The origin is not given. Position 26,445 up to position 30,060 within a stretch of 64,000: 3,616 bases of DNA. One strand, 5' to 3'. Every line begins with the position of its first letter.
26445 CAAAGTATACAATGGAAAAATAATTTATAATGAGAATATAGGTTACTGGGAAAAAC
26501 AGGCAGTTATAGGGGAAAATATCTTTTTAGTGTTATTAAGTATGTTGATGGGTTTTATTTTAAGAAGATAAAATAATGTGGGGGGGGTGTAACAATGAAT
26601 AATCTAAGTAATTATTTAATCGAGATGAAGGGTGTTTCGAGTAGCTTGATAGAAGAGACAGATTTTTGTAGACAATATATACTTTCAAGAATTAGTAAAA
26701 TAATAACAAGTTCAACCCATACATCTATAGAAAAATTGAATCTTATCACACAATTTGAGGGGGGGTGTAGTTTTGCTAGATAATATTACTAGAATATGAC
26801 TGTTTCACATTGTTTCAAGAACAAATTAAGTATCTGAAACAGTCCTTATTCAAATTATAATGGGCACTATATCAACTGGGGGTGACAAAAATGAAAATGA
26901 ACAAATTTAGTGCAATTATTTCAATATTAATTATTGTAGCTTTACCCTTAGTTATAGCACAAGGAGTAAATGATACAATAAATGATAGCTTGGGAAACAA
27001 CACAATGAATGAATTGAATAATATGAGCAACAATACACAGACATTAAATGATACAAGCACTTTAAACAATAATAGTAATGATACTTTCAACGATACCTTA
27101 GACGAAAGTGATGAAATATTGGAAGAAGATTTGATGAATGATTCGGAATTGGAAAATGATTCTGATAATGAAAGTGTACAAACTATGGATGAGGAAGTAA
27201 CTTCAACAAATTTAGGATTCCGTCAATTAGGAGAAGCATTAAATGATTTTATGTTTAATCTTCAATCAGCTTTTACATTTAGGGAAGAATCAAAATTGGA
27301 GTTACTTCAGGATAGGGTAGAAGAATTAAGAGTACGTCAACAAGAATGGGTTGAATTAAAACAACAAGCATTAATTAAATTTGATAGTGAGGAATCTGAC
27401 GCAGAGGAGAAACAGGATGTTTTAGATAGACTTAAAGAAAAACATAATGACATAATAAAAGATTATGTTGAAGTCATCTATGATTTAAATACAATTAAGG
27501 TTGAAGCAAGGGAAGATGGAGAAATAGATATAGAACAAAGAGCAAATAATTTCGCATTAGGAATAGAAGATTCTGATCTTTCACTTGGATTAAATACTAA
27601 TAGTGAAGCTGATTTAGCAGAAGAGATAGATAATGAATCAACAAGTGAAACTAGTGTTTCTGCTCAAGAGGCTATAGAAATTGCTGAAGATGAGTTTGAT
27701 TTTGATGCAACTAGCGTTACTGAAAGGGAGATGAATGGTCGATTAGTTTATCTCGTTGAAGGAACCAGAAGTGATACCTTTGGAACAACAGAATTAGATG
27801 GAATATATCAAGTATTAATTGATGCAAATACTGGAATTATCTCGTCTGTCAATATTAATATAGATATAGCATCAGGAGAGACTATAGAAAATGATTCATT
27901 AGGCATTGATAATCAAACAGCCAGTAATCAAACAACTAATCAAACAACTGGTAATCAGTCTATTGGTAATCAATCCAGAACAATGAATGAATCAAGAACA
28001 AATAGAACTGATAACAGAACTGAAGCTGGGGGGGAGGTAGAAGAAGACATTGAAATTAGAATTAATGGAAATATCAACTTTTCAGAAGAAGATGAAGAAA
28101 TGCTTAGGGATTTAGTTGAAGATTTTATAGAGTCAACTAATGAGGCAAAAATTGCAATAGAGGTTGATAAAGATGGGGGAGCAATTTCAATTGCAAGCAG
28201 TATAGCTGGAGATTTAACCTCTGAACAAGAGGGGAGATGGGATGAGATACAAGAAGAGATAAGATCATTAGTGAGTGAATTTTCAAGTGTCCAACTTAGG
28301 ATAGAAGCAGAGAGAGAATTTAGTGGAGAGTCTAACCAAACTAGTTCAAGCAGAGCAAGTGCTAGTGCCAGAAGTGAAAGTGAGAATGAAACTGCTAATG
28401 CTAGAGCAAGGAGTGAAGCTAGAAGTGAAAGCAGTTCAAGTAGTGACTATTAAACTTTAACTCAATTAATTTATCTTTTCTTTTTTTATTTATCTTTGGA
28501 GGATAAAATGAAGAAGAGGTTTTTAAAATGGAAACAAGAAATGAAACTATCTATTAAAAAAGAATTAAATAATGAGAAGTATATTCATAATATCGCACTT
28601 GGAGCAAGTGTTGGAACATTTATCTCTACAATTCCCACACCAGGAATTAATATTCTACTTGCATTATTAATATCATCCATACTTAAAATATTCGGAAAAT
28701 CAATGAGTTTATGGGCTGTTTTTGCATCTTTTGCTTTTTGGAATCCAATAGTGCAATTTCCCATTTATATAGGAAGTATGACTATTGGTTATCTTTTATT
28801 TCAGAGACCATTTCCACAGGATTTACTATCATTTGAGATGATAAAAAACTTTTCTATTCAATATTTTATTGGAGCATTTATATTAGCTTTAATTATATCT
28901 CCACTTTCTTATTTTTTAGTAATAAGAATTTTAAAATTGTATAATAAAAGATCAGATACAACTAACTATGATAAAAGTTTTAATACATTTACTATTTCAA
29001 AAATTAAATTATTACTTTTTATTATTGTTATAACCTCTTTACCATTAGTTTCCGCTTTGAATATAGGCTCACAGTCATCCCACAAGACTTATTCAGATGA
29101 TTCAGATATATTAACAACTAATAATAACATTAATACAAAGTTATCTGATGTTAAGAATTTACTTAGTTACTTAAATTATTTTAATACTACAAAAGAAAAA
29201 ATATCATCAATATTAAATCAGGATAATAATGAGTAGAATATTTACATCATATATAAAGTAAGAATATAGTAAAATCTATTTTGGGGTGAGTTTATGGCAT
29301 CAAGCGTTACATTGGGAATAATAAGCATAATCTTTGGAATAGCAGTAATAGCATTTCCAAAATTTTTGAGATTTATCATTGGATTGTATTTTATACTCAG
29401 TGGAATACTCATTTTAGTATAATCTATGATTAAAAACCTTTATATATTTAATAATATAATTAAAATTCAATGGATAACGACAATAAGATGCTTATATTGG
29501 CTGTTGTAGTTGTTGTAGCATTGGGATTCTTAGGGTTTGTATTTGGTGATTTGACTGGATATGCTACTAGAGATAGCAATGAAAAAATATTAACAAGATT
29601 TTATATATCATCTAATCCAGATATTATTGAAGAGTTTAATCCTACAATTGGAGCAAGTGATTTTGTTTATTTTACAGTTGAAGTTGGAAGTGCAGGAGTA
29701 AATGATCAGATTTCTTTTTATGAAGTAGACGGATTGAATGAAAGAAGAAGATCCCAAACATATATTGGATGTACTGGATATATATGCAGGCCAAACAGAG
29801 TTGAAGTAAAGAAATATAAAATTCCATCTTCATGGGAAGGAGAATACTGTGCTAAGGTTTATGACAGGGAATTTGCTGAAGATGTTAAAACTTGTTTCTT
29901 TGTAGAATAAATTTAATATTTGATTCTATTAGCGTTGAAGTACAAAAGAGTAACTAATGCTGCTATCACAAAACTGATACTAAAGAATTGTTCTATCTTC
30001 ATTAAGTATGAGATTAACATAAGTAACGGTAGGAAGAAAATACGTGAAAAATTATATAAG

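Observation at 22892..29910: Candidate envelope/attachment module: membrane-tethered wHTH regulator plus promoter-sharing, low-complexity secreted proteins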

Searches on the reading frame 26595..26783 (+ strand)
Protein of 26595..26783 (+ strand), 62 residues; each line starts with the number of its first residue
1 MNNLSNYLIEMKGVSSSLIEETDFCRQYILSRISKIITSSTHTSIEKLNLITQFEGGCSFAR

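Call 8: search_protein_families(library=pfam, proteins=[window:26595-26783:+], max_evalue=1)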
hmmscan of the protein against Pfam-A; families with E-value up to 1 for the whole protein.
window:26595-26783:+ (62 aa): 0 families
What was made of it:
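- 26595..26783 (+): ORF62: doubtful gene. No Pfam hit (call 8).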

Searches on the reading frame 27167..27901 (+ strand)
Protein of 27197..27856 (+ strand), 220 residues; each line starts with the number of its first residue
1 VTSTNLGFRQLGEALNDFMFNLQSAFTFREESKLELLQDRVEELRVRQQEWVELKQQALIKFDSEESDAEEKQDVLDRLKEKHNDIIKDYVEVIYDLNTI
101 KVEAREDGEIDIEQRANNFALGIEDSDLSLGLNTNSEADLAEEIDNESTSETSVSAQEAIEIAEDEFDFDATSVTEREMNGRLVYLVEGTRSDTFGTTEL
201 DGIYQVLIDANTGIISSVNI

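Call 48: find_homologous_proteins(query=window:27197-27856:+, max_evalue=0.001)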
Query window:27197-27856:+: 457 candidates shared short words with the query, none scored E <= 0.001.
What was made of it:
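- Tried and rejected: With the core aa 106-325 it returned nothing (call 48).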

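Call 54: search_protein_families(library=pfam, alignment_id=A3, max_evalue=0.01)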
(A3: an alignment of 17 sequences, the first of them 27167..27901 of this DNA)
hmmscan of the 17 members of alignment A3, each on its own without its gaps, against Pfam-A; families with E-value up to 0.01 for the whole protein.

A. member 1, window:27167-27901:+ (245 aa): 3 families
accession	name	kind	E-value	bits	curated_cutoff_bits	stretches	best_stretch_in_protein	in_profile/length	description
PF03413.25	PepSY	-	7.9e-08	32.9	24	1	164-223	2-54/60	Peptidase propeptide and YPEB domain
PF18456.6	CmlA_N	-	0.0035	17.1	25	1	48-108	75-133/232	Diiron non-heme beta-hydroxylase N-terminal domain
PF13864.11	Enkurin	-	0.0088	17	23.6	0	47-115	7-70/92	Calmodulin-binding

B. families by the number of members that match (of 17 scanned): 6 families
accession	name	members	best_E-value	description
PF03413.25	PepSY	6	7.9e-08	Peptidase propeptide and YPEB domain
PF13864.11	Enkurin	2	4.3e-05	Calmodulin-binding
PF08961.15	NRBF2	1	0.00087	Nuclear receptor-binding factor 2, autophagy regulator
PF01168.26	Ala_racemase_N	1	0.0019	Alanine racemase, N-terminal domain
PF02838.20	Glyco_hydro_20b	1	0.0029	Glycosyl hydrolase family 20, domain 2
PF18456.6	CmlA_N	1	0.0035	Diiron non-heme beta-hydroxylase N-terminal domain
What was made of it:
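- On PepSY domain proteins (PF03413): 6 of 17 family members match (call 54).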

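Call 55: search_solved_structures(query=A3, max_evalue=1)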
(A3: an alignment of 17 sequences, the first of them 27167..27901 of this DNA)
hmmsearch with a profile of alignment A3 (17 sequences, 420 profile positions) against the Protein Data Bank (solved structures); distinct sequences matched with E-value up to 1: 0.
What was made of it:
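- On Archaeal S-layer proteins or adhesins: No PDB sequence match to the PepSY-family profile (call 55).
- Tried and rejected: A profile search of the PepSY family against PDB sequences gave no hit (call 55).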

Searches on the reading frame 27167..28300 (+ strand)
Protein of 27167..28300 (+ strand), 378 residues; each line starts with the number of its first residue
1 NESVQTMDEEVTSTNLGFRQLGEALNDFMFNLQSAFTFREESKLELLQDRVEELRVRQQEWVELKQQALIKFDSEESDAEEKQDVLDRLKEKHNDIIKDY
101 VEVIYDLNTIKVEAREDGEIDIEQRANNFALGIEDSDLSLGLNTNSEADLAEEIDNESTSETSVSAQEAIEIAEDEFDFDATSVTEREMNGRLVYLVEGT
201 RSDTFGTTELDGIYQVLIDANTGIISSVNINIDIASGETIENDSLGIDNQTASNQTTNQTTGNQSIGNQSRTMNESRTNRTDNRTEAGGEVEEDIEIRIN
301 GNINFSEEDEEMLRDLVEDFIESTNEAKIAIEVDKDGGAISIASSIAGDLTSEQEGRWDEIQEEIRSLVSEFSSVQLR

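Call 74: predict_structure(protein=window:27167-28300:+)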
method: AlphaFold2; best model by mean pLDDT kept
length: 378 residues; sequences in the alignment: 1
mean_pLDDT: 48.8   pTM: 0.27
mean pLDDT of the five models: 48.8, 46.5, 45.8, 42.4, 41.1
residues with pLDDT >= 90: 0; 70-90: 66; 50-70: 103; < 50: 209
segments of 3 or more residues with pLDDT < 50: 1-21, 31-41, 110-162, 202-211, 231-305, 325-350, 370-378
pLDDT, mean of each block of 10 residues (from residue 1): 33 41 52 43 61 76 74 67 75 72 56 35 33 27 28 33 68 73 67 66 41 63 59 35 26 27 28 28 29 33 50 66 48 38 41 65 59 38
secondary structure, 60 per line:
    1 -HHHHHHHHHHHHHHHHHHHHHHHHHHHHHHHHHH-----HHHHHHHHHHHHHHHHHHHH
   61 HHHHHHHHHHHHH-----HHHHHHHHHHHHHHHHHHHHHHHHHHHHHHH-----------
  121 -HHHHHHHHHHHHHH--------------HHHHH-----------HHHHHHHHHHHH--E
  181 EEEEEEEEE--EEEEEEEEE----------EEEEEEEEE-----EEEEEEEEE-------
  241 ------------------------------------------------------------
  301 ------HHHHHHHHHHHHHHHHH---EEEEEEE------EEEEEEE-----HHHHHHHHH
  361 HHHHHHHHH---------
elements in order: H2-35 H41-73 H79-109 H122-135 H150-154 H166-177 E180-189 E192-200 E211-219 E225-233 H307-323 E327-333 E340-346 H352-369
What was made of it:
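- Tried and rejected: It was not fold-searched (call 74).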

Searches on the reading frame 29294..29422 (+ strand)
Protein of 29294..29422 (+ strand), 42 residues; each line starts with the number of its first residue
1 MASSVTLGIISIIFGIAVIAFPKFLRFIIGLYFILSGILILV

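Call 8: search_protein_families(library=pfam, proteins=[window:29294-29422:+], max_evalue=1)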
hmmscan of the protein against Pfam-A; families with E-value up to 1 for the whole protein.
window:29294-29422:+ (42 aa): 6 families
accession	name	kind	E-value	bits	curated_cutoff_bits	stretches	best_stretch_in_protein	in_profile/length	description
PF11295.13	DUF3096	-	1.3e-05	25.3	23.3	1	9-39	2-32/37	Protein of unknown function (DUF3096)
PF03729.18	DUF308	-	0.019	15.6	25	1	7-41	2-40/73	Short repeat of unknown function (DUF308)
PF08507.15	COPI_assoc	-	0.039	14.5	30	1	5-41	9-47/130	COPI associated protein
PF14007.11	YtpI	-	0.086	13.6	29.4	1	3-40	34-72/87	YtpI-like protein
PF24282.1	DUF7470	-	0.2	12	27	1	7-41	11-44/58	Family of unknown function (DUF7470)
PF18169.6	SLATT_6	-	0.67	10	27.1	1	6-41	37-72/176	SMODS and SLOG-associating 2TM effector domain 6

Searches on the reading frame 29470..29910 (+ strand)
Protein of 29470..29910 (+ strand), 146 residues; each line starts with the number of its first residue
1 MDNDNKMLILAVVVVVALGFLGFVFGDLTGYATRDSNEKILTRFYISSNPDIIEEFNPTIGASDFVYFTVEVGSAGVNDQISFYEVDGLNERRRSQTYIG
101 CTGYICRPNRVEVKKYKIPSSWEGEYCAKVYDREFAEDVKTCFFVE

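Call 8: search_protein_families(library=pfam, proteins=[window:29470-29910:+], max_evalue=1)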
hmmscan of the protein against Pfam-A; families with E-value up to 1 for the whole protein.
window:29470-29910:+ (146 aa): 1 family
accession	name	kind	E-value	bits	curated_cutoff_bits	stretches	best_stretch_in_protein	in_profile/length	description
PF13400.11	Tad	-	0.34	11.7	22.3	1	7-31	3-26/47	Putative Flp pilus-assembly TadE/G-like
